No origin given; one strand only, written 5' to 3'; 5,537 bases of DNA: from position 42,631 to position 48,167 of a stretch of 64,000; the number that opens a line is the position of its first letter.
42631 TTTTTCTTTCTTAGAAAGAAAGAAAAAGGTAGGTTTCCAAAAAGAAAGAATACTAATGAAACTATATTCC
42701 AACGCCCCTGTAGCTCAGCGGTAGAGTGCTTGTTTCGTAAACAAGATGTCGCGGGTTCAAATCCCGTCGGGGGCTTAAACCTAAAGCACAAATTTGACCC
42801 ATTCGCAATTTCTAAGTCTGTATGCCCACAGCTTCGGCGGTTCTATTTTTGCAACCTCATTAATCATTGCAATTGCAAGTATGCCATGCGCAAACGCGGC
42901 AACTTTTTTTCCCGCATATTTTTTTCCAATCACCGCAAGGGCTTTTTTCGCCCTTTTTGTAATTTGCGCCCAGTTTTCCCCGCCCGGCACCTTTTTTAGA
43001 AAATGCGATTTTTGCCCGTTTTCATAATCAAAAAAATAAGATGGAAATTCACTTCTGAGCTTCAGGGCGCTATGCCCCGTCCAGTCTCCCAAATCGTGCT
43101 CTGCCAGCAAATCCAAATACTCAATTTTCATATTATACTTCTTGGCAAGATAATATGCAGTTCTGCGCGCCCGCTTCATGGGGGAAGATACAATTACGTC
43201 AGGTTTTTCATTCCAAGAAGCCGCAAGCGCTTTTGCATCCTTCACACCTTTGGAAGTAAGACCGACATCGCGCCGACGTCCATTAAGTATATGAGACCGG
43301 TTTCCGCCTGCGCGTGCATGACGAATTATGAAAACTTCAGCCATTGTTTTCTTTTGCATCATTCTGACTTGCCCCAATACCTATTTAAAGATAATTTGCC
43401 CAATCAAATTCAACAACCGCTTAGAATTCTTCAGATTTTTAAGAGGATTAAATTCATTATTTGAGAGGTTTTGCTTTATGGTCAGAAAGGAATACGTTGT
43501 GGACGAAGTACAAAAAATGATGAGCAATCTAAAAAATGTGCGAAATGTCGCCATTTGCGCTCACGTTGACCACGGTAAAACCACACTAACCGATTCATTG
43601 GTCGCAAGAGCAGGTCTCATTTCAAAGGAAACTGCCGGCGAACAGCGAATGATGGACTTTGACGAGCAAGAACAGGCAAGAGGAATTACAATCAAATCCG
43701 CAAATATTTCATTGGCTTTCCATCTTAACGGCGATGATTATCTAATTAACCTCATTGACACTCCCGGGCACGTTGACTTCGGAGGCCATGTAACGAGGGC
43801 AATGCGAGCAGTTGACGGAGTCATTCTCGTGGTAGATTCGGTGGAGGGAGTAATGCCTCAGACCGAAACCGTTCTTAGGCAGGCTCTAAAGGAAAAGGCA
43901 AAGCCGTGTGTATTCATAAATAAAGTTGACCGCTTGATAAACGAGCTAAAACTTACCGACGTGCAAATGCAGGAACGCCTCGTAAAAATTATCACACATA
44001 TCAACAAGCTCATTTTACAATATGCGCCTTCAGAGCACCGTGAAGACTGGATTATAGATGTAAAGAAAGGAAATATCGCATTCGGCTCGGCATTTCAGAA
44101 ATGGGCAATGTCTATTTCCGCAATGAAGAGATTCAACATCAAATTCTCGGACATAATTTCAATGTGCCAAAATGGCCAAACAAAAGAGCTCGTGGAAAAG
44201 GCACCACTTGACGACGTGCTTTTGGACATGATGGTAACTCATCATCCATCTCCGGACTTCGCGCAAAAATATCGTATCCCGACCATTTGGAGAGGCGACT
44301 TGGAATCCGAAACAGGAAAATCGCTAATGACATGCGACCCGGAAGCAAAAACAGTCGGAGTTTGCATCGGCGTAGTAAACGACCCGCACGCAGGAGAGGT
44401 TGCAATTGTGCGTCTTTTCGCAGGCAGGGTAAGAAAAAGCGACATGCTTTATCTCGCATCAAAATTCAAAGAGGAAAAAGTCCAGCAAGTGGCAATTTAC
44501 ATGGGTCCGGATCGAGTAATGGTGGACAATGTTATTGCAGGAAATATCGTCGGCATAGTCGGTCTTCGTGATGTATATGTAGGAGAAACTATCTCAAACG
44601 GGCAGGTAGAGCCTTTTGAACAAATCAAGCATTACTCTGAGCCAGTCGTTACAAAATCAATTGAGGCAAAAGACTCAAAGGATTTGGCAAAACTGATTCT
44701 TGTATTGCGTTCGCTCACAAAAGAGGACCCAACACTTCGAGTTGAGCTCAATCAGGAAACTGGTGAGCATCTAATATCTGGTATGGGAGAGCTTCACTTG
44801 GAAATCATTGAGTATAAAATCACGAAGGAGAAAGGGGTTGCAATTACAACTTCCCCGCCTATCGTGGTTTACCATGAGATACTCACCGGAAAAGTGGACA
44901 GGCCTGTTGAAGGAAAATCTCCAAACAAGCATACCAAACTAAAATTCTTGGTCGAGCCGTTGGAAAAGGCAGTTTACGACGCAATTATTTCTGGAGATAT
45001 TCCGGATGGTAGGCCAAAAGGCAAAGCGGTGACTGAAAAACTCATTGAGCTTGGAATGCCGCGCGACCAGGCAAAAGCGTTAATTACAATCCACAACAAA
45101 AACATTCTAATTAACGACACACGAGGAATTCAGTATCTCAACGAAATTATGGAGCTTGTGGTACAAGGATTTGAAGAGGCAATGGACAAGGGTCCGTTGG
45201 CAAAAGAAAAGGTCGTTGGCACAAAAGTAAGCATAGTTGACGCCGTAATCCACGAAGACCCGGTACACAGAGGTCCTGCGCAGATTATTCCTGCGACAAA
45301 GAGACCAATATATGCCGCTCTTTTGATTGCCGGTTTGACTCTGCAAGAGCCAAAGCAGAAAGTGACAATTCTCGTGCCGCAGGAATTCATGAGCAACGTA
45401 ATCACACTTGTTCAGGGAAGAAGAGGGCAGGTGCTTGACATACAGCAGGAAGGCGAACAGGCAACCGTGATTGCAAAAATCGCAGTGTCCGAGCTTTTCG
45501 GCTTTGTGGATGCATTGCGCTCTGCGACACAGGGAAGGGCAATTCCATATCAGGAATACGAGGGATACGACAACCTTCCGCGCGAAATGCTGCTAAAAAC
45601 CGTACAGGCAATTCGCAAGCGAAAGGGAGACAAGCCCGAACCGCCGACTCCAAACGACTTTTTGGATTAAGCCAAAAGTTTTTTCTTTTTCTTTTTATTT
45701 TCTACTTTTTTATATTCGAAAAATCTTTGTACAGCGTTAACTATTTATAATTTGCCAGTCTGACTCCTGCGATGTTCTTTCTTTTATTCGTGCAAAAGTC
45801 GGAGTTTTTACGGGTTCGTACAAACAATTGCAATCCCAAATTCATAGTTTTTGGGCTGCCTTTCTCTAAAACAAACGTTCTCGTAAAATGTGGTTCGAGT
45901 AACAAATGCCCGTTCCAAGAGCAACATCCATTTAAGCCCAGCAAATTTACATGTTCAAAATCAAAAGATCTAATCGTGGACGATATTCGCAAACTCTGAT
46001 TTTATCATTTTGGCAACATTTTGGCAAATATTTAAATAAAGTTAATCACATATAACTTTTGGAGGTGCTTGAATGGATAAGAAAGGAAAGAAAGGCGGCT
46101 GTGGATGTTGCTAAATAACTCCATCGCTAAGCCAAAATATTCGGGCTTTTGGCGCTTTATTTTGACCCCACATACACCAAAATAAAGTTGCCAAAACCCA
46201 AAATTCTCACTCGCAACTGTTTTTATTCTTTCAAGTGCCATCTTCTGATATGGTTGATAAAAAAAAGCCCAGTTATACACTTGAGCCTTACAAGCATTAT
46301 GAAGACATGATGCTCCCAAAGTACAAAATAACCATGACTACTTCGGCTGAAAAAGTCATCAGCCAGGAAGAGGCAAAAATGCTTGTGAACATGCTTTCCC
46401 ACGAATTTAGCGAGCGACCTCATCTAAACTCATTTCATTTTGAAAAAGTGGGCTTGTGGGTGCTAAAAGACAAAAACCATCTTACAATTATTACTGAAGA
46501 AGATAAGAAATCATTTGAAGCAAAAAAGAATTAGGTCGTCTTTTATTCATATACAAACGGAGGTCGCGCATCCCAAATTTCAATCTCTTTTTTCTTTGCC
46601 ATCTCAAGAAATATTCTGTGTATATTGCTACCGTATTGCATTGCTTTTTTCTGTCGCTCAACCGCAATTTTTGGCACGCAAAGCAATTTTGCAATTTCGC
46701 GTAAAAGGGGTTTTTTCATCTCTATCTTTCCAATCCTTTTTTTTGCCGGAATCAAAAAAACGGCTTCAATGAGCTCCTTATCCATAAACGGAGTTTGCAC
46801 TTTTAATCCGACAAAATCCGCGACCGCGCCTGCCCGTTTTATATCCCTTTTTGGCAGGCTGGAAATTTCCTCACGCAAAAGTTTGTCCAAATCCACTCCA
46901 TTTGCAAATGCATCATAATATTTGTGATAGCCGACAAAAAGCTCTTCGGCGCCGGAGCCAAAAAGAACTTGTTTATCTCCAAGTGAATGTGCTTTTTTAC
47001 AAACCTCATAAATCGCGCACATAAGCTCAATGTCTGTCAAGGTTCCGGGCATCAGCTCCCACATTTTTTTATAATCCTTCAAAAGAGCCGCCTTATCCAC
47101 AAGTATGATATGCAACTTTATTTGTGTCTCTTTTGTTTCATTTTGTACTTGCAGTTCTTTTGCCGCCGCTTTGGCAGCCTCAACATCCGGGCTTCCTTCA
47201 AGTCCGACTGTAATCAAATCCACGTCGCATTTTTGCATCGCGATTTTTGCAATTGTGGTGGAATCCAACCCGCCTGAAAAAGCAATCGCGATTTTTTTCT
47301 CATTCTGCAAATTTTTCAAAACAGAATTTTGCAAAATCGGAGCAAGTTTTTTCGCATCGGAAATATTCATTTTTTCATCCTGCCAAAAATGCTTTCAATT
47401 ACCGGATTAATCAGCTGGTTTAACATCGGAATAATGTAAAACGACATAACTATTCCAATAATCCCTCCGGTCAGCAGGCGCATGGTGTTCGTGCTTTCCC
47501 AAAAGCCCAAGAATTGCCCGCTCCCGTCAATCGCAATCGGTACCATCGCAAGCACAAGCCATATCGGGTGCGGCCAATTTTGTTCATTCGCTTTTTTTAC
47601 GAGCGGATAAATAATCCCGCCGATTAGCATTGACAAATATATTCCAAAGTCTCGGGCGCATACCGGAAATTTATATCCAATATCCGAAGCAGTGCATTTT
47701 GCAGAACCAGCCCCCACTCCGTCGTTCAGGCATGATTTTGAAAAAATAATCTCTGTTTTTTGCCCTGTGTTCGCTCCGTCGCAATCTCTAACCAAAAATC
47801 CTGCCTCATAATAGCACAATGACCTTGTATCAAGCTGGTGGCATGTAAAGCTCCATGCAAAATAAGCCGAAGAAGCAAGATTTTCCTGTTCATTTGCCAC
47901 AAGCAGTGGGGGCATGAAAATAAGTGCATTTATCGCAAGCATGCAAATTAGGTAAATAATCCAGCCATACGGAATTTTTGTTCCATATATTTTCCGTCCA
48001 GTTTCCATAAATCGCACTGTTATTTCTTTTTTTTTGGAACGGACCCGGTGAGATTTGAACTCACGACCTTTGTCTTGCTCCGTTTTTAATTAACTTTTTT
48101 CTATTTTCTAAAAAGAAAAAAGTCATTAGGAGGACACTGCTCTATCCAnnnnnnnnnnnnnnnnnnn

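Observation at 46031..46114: Dedicated promoter and strong SD for a 13-aa polybasic Cys-tail peptide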

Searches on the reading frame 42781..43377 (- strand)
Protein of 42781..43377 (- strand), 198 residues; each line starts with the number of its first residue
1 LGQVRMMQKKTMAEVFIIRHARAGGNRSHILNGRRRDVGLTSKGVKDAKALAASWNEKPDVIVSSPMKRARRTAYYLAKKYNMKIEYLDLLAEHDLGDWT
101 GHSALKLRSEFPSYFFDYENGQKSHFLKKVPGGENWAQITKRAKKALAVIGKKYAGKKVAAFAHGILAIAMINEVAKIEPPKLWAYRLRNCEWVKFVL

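Call 11: search_protein_families(library=pfam, proteins=[window:42781-43377:-], max_evalue=0.01)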
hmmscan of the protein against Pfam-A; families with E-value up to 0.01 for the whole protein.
window:42781-43377:- (198 aa): 1 family
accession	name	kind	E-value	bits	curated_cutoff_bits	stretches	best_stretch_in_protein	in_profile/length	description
PF00300.27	His_Phos_1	-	3.4e-35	121.9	21.7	1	15-196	1-179/194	Histidine phosphatase superfamily (branch 1)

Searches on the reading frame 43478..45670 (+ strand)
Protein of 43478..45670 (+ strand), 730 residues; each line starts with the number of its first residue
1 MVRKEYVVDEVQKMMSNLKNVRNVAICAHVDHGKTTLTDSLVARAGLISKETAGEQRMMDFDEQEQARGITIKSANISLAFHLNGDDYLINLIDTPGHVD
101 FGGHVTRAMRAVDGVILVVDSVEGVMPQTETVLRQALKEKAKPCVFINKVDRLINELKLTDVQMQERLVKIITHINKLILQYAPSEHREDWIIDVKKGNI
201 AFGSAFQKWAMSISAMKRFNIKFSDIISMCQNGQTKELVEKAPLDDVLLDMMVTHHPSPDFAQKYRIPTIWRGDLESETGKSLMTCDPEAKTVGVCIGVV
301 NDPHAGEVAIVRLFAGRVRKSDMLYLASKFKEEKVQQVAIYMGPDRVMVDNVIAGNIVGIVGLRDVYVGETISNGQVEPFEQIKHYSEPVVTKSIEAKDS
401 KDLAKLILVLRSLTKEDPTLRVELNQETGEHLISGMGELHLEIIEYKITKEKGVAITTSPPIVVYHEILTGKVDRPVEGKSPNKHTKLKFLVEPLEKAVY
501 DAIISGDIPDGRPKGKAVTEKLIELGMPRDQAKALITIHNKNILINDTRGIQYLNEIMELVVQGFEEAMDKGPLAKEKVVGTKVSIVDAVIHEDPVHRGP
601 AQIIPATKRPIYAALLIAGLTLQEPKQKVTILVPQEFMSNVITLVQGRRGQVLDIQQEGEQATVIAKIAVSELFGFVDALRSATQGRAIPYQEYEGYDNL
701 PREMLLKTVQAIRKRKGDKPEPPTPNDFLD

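Call 11: search_protein_families(library=pfam, proteins=[window:43478-45670:+], max_evalue=0.01)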
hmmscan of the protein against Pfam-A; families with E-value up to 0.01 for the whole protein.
window:43478-45670:+ (730 aa): 7 families
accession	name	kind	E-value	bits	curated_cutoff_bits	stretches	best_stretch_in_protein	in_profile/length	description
PF00009.33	GTP_EFTU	-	4.1e-57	193.2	26.5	1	19-257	1-187/188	Elongation factor Tu GTP binding domain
PF03764.24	EFG_IV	-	2.5e-25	89.1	24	1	515-618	13-120/121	Elongation factor G, domain IV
PF14492.12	EFG_III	-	1.6e-23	83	27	1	387-459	2-74/75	Elongation Factor G, domain III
PF00679.30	EFG_C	-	1.5e-21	76.7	27.9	1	622-704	2-85/89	Elongation factor G C-terminus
PF03144.31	GTP_EFTU_D2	-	2.1e-11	44.5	30.3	1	306-372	1-72/73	Elongation factor Tu domain 2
PF22042.2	EF-G_D2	-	7.2e-11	42.5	27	1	295-373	5-82/84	Elongation factor G domain 2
PF01926.29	MMR_HSR1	-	3.6e-06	27.5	21.9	1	25-148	3-112/113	50S ribosome-binding GTPase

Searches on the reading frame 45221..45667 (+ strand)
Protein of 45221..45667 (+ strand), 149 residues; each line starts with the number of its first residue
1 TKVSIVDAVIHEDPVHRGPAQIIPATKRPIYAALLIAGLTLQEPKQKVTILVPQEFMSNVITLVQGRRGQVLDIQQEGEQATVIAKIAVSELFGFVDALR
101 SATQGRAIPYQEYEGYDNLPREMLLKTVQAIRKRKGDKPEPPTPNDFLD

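Call 31: find_related_loci(query=window:45221-45667:+, collection=metagenome_contigs, flank=2500)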
Query window:45221-45667:+ (149 aa) in metagenome_contigs; peptide patterns used: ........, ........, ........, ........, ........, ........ (x = any residue, [..] = any of these).
173 stretches matched a pattern; 45 encode a relative of the query (tblastn E <= 1e-3); 45 distinct loci.
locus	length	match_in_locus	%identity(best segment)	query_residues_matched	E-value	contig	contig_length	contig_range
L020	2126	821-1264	85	2-149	3e-88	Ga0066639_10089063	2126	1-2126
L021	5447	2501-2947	81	1-149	1e-83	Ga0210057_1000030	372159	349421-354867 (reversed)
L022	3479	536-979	78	2-149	5e-79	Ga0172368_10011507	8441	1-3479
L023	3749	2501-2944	78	2-149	2e-78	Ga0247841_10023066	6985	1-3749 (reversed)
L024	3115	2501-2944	76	2-149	3e-78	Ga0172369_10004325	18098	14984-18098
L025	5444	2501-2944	76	2-149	2e-77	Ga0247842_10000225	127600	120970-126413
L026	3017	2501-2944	76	2-149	2e-77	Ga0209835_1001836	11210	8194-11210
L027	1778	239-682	76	2-149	1e-80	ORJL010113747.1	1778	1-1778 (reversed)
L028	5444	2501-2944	75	2-149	1e-76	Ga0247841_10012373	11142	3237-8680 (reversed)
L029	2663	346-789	75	2-149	5e-78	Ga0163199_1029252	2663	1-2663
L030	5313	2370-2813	76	2-149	1e-76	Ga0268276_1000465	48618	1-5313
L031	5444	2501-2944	75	2-149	5e-77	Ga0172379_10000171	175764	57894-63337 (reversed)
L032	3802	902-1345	75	2-149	8e-77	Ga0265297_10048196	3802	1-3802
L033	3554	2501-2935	77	5-149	9e-78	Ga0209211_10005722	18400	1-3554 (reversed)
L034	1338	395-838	75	2-149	3e-80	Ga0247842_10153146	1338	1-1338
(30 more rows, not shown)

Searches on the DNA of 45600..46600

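Call 7: search_rna_families(source=window, start=45600, end=46600, threshold=evalue, max_evalue=10)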
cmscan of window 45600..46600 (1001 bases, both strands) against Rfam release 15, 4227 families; matches with E-value up to 10: 8.
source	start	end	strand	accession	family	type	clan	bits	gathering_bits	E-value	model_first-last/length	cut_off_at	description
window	45617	45790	-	RF02199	TTC28-AS1_2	Gene; lncRNA;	-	21.6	50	7.6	1-156/156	no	TTC28 antisense RNA 1 conserved region 2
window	46120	46219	-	RF04097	MIR2630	Gene; miRNA;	-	19.4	144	0.32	1-229/229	no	MIR2630 microRNA precursor family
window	46134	46207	-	RF03328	mir-606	Gene; miRNA;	-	18.3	80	1.1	1-84/84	no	mir-606 microRNA precursor family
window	46133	46209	-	RF03323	mir-3613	Gene; miRNA;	-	17.7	91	1.2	1-86/86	no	mir-3613 microRNA precursor family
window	46139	46201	-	RF03566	mir-4875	Gene; miRNA;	-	17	90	3.2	1-73/73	no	mir-4875 microRNA precursor family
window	46135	46223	-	RF00265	SNORA69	Gene; snRNA; snoRNA; HACA-box;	-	15.6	47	9.6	1-132/132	no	Small nucleolar RNA SNORA69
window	46122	46219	+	RF04097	MIR2630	Gene; miRNA;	-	13.8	144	7.4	1-229/229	no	MIR2630 microRNA precursor family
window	46454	46558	+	RF02111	IS009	Gene;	-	11.6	117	4.7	1-199/199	no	IS009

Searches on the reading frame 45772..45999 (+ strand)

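Call 11: search_protein_families(library=pfam, proteins=[window:45772-45999:+], max_evalue=0.01)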
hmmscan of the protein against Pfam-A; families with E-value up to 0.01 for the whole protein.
window:45772-45999:+ (75 aa): 1 family
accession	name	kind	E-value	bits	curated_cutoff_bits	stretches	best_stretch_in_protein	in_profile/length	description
PF01667.23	Ribosomal_S27e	-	0.0042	17.2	24.5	1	9-42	2-31/55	Ribosomal protein S27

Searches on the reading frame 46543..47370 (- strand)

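Call 11: search_protein_families(library=pfam, proteins=[window:46543-47370:-], max_evalue=0.01)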
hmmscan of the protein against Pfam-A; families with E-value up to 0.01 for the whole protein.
window:46543-47370:- (275 aa): 6 families
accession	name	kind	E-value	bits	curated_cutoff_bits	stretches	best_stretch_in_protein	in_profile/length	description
PF00733.27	Asn_synthase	-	1.3e-30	107.7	21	2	9-155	2-141/354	Asparagine synthase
PF24167.1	DUF7411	-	2.3e-07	31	28.7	1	26-84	2-60/194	Family of unknown function (DUF7411)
PF02540.23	NAD_synthase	-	1e-06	28.5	21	1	13-172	9-162/242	NAD synthase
PF06508.19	QueC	-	0.00014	21.9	22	1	29-101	4-76/210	Queuosine biosynthesis protein QueC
PF00764.25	Arginosuc_synth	-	0.0012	19.4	27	1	26-76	1-52/162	Arginosuccinate synthase N-terminal HUP domain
PF01171.26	ATP_bind_3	-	0.0043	17.2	27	0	26-89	1-64/182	PP-loop family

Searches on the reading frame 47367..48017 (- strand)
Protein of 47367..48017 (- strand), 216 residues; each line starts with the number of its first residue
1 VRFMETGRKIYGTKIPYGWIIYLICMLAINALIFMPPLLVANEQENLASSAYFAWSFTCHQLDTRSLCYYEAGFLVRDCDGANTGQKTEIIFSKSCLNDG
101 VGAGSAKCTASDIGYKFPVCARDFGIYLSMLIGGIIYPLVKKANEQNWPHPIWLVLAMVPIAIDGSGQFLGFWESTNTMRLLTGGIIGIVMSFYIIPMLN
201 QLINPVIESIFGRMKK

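Call 11: search_protein_families(library=pfam, proteins=[window:47367-48017:-], max_evalue=0.01)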
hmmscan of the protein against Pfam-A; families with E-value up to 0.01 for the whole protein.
window:47367-48017:- (216 aa): 1 family
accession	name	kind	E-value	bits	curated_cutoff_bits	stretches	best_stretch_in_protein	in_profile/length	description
PF09858.14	DUF2085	-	6.6e-22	78.2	25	1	114-193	13-89/90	Predicted membrane protein (DUF2085)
